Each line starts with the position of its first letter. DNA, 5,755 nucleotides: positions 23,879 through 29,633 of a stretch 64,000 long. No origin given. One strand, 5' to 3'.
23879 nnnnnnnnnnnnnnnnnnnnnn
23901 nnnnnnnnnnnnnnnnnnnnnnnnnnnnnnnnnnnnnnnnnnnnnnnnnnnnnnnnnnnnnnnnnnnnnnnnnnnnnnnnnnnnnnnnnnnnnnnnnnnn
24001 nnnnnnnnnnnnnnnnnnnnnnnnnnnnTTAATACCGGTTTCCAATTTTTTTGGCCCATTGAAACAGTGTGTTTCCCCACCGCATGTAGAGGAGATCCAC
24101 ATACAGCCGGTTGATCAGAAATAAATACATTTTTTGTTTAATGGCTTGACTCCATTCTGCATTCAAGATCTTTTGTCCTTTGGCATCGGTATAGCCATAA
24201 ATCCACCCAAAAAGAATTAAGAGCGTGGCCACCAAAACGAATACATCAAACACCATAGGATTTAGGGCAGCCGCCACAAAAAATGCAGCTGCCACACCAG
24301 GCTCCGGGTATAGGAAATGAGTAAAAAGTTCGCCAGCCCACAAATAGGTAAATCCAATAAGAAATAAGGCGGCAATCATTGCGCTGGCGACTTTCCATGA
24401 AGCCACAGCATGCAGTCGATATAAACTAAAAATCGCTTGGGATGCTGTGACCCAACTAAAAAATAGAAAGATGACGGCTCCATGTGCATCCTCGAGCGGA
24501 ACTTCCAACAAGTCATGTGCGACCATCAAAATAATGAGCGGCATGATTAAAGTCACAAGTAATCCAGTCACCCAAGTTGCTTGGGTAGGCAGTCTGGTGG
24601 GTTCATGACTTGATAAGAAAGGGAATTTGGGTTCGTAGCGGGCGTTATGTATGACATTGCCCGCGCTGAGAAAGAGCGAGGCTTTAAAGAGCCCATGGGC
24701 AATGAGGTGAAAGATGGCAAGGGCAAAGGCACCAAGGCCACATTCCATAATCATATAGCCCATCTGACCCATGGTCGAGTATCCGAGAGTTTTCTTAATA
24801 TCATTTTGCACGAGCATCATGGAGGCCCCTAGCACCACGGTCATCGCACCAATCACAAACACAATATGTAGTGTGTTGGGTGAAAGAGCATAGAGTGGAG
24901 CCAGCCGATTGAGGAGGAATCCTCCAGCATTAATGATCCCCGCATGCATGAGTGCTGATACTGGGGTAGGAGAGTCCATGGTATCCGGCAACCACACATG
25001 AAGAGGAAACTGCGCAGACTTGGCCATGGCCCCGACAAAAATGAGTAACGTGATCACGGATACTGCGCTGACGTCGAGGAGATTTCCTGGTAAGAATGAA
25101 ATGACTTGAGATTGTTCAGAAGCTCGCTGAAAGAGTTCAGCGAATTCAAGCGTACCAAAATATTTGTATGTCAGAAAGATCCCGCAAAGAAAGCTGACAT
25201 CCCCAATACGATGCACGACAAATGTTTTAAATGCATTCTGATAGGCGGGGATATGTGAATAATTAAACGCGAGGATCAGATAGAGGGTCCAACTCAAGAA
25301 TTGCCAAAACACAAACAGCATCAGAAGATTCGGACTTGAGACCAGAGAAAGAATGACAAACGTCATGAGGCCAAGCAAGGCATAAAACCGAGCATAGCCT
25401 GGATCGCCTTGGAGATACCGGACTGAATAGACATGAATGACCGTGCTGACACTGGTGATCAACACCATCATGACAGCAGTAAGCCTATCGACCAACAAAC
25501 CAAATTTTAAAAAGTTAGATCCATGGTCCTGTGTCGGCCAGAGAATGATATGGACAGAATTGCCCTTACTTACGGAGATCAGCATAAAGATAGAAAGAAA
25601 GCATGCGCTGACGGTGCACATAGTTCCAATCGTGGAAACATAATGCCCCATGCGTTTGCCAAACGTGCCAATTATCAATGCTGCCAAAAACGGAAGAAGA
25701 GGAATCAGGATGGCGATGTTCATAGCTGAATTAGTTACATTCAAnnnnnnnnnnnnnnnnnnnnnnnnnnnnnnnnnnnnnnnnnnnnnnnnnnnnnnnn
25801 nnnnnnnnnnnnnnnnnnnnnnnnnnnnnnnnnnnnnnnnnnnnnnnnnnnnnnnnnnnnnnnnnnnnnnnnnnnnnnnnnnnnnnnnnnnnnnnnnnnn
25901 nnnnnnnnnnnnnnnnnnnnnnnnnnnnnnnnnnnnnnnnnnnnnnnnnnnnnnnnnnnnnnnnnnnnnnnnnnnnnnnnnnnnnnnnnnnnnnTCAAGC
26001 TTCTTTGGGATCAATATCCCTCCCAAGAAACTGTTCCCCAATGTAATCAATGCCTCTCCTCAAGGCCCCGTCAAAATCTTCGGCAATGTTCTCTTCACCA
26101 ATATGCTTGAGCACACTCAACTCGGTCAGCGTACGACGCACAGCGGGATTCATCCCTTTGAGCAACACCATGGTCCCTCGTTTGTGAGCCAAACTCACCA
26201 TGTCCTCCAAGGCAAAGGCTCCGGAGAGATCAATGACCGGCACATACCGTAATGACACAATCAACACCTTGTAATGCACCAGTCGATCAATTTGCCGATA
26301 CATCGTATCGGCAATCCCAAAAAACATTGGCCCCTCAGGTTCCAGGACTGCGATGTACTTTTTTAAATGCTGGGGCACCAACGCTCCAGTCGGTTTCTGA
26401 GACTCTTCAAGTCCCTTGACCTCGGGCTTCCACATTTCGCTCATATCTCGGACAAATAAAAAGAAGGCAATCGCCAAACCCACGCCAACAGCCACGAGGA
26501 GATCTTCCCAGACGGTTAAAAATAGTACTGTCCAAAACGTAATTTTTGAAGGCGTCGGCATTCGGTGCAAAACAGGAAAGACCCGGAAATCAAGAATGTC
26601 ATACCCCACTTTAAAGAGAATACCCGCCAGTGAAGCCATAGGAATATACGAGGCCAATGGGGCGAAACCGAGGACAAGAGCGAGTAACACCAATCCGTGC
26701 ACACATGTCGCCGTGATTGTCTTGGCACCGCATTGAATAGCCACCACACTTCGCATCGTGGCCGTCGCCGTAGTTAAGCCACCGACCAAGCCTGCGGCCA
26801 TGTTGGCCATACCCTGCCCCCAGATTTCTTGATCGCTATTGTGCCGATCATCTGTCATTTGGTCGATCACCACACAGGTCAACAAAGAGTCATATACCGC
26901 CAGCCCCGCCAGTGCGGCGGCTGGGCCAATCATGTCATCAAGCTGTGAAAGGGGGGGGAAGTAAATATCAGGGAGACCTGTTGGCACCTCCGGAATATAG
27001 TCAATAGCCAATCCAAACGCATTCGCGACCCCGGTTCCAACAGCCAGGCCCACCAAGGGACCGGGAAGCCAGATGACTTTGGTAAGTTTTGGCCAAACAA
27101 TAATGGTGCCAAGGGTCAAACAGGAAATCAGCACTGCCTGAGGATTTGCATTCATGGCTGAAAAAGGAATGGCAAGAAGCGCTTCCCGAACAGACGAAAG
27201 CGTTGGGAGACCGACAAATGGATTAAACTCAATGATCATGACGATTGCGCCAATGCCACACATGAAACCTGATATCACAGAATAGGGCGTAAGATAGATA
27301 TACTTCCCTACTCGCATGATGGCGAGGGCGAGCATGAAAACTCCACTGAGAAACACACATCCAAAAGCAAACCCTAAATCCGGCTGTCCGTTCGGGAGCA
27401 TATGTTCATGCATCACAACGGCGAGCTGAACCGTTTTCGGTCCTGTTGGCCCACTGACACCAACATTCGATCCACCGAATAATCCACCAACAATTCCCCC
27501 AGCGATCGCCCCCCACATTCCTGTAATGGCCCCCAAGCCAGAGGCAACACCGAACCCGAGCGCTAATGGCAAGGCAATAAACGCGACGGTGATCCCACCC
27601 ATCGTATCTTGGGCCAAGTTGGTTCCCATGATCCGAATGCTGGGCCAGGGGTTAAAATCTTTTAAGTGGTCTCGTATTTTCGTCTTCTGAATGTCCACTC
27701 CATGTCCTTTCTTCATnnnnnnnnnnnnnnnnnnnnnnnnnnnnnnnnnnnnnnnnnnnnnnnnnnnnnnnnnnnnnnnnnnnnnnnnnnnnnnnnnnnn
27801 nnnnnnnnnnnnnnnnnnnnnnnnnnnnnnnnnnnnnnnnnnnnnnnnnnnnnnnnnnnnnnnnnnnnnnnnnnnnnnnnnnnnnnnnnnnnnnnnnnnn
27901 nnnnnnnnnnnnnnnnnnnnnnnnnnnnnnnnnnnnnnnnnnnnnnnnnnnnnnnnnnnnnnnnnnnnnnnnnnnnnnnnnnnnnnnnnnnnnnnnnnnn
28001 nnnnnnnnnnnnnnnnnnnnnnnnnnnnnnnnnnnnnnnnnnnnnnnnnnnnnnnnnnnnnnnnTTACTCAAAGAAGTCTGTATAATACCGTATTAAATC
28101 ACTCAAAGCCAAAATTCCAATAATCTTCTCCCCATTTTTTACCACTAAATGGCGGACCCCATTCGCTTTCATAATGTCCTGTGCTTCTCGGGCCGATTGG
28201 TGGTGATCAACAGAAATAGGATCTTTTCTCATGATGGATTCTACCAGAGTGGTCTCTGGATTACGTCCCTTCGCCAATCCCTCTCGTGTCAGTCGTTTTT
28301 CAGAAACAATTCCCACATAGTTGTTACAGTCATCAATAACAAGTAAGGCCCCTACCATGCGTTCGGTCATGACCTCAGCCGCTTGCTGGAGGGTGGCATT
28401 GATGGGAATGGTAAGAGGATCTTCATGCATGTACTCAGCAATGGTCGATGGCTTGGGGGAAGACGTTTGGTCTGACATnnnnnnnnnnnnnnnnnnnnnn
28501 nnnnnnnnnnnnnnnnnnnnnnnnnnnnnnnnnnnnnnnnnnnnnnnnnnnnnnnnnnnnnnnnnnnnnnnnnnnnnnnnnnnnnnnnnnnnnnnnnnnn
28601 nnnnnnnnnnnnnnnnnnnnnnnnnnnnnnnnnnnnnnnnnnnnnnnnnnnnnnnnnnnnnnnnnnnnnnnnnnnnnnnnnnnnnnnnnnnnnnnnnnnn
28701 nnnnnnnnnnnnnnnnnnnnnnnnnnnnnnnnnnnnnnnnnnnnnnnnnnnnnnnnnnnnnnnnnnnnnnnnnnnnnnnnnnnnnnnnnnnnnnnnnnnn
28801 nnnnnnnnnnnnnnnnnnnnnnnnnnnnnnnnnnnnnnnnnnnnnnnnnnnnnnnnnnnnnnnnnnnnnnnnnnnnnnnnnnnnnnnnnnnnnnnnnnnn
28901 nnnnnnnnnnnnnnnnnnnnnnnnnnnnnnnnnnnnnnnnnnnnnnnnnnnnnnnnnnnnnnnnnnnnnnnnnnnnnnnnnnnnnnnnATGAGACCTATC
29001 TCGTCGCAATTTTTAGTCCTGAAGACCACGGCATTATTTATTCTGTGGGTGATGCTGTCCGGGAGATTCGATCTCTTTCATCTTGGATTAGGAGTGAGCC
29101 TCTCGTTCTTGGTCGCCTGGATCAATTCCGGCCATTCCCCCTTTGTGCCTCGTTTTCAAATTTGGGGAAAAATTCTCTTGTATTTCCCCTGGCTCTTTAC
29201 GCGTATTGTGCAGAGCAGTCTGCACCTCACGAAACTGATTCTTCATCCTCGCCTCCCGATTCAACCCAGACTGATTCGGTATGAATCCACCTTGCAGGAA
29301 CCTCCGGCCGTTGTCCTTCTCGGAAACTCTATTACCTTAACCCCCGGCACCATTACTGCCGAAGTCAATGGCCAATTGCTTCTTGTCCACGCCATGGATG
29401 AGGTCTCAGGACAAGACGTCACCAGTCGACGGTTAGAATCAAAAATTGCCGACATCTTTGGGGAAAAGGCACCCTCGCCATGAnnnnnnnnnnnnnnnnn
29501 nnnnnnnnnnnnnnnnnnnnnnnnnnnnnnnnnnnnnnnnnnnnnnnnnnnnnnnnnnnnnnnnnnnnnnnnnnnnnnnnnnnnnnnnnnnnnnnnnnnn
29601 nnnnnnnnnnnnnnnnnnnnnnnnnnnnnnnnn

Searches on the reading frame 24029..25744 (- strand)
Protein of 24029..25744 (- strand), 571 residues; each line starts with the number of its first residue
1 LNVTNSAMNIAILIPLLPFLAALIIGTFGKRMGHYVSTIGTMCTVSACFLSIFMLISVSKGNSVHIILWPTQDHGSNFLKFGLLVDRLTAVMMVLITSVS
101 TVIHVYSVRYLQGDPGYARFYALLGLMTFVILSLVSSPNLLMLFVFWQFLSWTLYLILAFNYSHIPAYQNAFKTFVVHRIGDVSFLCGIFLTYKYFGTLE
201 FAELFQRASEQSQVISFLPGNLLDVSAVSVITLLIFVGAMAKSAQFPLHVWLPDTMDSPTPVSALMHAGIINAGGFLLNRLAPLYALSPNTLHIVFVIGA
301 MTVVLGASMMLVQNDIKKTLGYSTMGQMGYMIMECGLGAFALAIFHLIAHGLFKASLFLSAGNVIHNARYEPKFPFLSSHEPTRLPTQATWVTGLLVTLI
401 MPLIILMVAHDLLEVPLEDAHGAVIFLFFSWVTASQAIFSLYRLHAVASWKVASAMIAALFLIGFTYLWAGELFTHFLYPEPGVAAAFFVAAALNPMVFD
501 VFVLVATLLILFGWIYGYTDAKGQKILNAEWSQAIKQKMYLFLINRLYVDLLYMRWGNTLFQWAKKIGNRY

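Call 3: search_protein_families(library=pfam, proteins=[window:24029-25744:-], max_evalue=1)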
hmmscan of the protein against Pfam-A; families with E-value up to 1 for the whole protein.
window:24029-25744:- (571 aa): 3 families
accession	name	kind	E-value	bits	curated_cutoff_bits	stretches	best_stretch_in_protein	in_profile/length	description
PF00361.26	Proton_antipo_M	-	5.4e-58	197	21.5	1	137-373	1-231/294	NADH:quinone oxidoreductase/Mrp antiporter, TM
PF00662.26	Proton_antipo_N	-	2.1e-16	60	24.5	1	79-121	9-51/51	NADH-Ubiquinone oxidoreductase (complex I), chain 5 N-terminus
PF20538.3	DUF6753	-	0.0026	17.8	27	1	402-503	39-139/217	Family of unknown function (DUF6753)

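Call 58: search_protein_families(library=ncbifam, proteins=[window:24029-25744:-], max_evalue=0.01)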
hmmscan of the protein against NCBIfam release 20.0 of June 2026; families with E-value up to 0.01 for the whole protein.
window:24029-25744:- (571 aa): 65 families (the best 25 are shown)
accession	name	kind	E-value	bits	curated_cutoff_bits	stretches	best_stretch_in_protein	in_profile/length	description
TIGR01974.1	NDH_I_L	subfamily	1.8e-109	367.4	407.5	1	10-554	2-562/630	NADH-quinone oxidoreductase subunit L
NF005141.0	PRK06590.1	equivalog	6.3e-109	365.6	556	1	8-555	2-543/615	NADH-quinone oxidoreductase subunit L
NF005626.0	PRK07376.1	equivalog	8.6e-90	301.9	963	1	6-368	3-367/675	NAD(P)H-quinone oxidoreductase subunit 5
NF040617.1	F420_dehyd_FpoL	exception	3.1e-75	254.2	1050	1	9-367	4-376/669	F420H2 dehydrogenase subunit FpoL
NF006029.0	PRK08168.1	equivalog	5.7e-67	226.9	380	1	1-465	1-423/520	NADH-quinone oxidoreductase subunit L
NF009287.0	PRK12647.1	equivalog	5.2e-60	203.8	937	1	14-368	6-350/773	putative monovalent cation/H+ antiporter subunit A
NF006373.0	PRK08601.1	equivalog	3.7e-59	201.2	377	1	84-405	69-371/510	NADH dehydrogenase subunit 5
NF009288.0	PRK12648.1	equivalog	1.4e-56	192.2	1104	1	12-368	4-350/954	monovalent cation/H+ antiporter subunit A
NF005633.0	PRK07390.1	subfamily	5.5e-52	177.2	676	1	24-444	30-433/613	NAD(P)H-quinone oxidoreductase subunit F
NF009284.0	PRK12644.1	equivalog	3.5e-51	174.3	962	1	19-367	9-345/975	Na+/H+ antiporter subunit A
TIGR00940.1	2a6301s01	subfamily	5.6e-51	173.8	920.45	1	16-367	6-361/793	monovalent cation:proton antiporter subunit A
TIGR01960.1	ndhF3_CO2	subfamily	1.2e-50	172.6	588.7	1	24-368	30-360/606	NAD(P)H dehydrogenase, subunit NdhF3 family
NF009285.0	PRK12645.1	equivalog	3.9e-49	167.6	1028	1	9-367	2-365/804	Na+/H+ antiporter subunit A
NF005097.0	PRK06525.1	equivalog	5.1e-47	160.7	430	1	8-364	2-351/480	hydrogenase 4 subunit D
NF009289.0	PRK12649.1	equivalog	3e-46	158.2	1117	1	9-368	5-361/789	putative monovalent cation/H+ antiporter subunit A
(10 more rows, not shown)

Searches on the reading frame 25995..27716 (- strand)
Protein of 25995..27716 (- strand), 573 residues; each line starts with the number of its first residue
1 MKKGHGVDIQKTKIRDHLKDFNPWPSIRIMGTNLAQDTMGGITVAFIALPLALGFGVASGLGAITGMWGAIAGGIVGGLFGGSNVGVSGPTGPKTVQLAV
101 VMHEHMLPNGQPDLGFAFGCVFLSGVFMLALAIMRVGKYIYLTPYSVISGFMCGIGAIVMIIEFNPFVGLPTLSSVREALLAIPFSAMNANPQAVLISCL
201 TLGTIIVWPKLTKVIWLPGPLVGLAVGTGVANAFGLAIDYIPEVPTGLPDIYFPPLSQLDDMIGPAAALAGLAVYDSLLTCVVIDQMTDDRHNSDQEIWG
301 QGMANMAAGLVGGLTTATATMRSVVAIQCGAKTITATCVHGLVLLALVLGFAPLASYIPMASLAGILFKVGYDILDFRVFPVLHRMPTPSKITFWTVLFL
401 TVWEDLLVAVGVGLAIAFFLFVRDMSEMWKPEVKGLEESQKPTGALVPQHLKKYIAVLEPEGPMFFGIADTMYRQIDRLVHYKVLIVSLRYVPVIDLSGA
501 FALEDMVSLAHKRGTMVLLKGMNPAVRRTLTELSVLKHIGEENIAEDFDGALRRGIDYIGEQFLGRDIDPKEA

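Call 3: search_protein_families(library=pfam, proteins=[window:25995-27716:-], max_evalue=1)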
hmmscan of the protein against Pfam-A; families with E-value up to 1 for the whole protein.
window:25995-27716:- (573 aa): 3 families
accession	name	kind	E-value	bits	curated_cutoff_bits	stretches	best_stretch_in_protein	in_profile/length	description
PF00916.26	Sulfate_transp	-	4e-67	227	23.2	1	34-386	1-369/380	Sulfate permease family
PF01740.26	STAS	-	1.7e-12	47.5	22.6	1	455-546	10-101/106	STAS domain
PF13466.11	STAS_2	-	0.086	13.5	29.2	1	470-533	13-77/80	STAS domain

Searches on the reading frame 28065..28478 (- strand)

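Call 70: search_protein_families(library=pfam, proteins=[window:28065-28478:-], max_evalue=0.01)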
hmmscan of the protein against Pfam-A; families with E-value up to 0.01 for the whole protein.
window:28065-28478:- (137 aa): 1 family
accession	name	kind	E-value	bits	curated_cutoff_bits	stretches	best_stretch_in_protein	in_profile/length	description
PF00571.33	CBS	-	3.4e-28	98.2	24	2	79-132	1-55/57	CBS domain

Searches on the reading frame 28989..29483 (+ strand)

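Call 78: search_protein_families(library=pfam, proteins=[window:28989-29483:+], max_evalue=0.001)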
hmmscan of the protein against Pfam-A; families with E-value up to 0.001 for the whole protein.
window:28989-29483:+ (164 aa): 1 family
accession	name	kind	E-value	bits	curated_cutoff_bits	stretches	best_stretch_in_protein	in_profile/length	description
PF01899.21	MNHE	-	3.8e-31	108.3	27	1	15-154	3-143/145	Na+/H+ ion antiporter subunit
